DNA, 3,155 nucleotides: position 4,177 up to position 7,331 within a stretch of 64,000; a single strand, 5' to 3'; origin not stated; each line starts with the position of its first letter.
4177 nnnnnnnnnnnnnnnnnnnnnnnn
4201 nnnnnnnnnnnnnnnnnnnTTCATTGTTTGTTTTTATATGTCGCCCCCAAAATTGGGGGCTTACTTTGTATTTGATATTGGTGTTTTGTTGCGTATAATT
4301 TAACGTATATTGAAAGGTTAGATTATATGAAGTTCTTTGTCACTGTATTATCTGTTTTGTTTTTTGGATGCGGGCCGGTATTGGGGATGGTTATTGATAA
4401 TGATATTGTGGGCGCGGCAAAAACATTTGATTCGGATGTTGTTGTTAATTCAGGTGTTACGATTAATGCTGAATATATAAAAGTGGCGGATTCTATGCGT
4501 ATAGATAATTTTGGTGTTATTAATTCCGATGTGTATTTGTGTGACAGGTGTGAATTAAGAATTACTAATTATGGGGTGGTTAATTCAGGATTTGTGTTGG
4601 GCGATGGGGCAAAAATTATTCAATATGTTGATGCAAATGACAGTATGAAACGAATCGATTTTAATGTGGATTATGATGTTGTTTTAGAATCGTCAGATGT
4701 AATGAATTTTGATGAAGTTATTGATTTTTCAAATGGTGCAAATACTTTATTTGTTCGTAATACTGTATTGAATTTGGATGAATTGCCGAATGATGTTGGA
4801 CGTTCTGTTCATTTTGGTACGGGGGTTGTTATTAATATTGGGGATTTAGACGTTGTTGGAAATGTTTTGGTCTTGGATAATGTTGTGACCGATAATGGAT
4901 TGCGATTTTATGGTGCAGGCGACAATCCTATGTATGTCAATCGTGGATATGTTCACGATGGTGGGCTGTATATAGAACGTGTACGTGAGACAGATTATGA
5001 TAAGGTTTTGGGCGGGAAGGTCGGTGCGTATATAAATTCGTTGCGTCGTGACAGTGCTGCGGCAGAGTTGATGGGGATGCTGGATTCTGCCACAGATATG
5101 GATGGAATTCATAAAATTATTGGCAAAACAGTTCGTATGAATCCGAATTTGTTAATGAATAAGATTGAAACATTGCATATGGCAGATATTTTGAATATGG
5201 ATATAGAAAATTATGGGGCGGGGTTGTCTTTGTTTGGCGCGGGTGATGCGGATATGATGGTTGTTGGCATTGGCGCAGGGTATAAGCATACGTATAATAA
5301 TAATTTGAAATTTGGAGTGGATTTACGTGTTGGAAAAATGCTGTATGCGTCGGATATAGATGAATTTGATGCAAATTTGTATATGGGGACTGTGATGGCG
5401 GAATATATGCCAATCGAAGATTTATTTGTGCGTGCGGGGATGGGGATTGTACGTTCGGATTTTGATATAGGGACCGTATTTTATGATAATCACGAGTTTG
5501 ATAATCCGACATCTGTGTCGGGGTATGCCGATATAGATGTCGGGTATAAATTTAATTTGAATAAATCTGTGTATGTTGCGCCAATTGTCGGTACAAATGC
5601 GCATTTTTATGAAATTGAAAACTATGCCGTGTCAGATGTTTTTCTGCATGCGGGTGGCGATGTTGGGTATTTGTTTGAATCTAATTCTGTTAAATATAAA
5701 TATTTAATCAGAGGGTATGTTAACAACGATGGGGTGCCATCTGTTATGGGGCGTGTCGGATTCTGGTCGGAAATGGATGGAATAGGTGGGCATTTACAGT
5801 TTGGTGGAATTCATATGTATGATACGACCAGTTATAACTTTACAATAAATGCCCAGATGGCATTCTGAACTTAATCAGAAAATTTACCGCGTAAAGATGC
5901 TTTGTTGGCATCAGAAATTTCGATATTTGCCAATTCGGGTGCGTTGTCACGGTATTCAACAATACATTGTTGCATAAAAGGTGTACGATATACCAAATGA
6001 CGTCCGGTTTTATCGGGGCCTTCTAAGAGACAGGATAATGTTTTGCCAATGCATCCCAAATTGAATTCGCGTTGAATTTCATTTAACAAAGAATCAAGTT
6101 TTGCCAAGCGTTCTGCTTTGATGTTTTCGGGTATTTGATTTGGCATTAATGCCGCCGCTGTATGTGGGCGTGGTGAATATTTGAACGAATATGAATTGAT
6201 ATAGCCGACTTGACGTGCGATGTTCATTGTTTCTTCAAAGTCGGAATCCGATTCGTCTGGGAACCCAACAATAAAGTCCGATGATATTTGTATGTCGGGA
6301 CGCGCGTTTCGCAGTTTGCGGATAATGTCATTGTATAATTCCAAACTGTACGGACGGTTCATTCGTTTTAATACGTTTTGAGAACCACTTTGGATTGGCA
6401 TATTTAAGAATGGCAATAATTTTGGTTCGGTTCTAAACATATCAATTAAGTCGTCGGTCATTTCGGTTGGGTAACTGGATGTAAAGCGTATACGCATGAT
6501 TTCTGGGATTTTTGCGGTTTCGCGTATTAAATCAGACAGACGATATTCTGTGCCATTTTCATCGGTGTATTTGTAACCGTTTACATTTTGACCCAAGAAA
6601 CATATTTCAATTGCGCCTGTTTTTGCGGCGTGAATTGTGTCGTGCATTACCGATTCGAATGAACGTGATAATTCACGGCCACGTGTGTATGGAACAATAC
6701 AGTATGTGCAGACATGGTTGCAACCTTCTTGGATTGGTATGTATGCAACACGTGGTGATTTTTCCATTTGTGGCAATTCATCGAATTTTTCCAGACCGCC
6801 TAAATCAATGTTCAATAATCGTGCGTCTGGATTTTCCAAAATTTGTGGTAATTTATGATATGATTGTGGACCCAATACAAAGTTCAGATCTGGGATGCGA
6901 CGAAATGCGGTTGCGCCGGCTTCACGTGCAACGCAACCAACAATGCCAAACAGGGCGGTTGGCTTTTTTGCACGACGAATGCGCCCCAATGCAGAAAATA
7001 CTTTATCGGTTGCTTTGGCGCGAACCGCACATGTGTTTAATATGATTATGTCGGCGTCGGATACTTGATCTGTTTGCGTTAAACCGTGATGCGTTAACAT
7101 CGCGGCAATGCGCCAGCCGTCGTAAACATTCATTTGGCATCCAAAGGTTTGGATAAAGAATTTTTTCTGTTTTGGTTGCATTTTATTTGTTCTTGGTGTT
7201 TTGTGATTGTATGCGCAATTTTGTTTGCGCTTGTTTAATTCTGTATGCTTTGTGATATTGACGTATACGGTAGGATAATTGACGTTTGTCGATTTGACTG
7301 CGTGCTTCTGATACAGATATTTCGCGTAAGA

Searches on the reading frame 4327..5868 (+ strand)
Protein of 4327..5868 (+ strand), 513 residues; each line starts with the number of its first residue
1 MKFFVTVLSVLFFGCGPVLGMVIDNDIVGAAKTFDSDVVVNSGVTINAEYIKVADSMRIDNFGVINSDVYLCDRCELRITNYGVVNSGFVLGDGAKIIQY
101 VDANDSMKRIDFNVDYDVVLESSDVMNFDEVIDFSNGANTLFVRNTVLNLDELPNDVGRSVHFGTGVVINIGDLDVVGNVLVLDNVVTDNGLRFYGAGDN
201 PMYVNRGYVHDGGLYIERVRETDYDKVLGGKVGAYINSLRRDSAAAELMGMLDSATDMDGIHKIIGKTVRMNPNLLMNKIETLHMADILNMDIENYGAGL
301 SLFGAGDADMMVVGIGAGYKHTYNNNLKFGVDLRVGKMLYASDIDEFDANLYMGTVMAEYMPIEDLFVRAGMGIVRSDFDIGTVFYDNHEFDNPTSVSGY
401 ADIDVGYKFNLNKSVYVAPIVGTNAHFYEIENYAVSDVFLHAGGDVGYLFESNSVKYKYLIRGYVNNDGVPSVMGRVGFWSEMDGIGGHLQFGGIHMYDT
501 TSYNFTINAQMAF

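Call 59: search_protein_families(library=pfam, proteins=[window:4327-5868:+])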
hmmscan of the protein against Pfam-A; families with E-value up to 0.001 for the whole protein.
window:4327-5868:+ (513 aa): 1 family
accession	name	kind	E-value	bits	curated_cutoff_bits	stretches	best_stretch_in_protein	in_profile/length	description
PF03797.25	Autotransporter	-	1.2e-05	25.6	26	1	305-434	18-153/255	Autotransporter beta-domain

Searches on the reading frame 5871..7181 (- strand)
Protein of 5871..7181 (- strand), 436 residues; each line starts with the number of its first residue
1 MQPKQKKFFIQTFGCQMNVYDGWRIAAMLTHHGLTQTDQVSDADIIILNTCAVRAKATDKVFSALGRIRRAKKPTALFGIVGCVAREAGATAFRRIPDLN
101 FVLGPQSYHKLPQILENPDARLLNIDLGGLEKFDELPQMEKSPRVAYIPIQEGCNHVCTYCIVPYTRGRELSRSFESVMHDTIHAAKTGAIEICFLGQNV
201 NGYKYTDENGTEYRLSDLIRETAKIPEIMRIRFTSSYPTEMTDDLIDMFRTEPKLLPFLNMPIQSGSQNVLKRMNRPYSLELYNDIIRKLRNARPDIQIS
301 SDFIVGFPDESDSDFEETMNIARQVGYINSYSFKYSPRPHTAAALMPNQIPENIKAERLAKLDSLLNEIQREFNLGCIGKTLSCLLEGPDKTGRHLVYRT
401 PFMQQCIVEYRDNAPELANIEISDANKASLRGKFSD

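Call 36: search_protein_families(library=pfam, proteins=[window:5871-7181:-])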
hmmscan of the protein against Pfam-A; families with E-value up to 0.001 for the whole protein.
window:5871-7181:- (436 aa): 2 families
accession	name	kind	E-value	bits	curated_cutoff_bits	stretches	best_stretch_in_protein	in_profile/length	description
PF00919.26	UPF0004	-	1.1e-26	93.1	27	1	7-104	1-98/98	Uncharacterized protein family UPF0004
PF04055.27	Radical_SAM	-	1.3e-23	84.4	29.5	1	148-320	1-164/166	Radical SAM superfamily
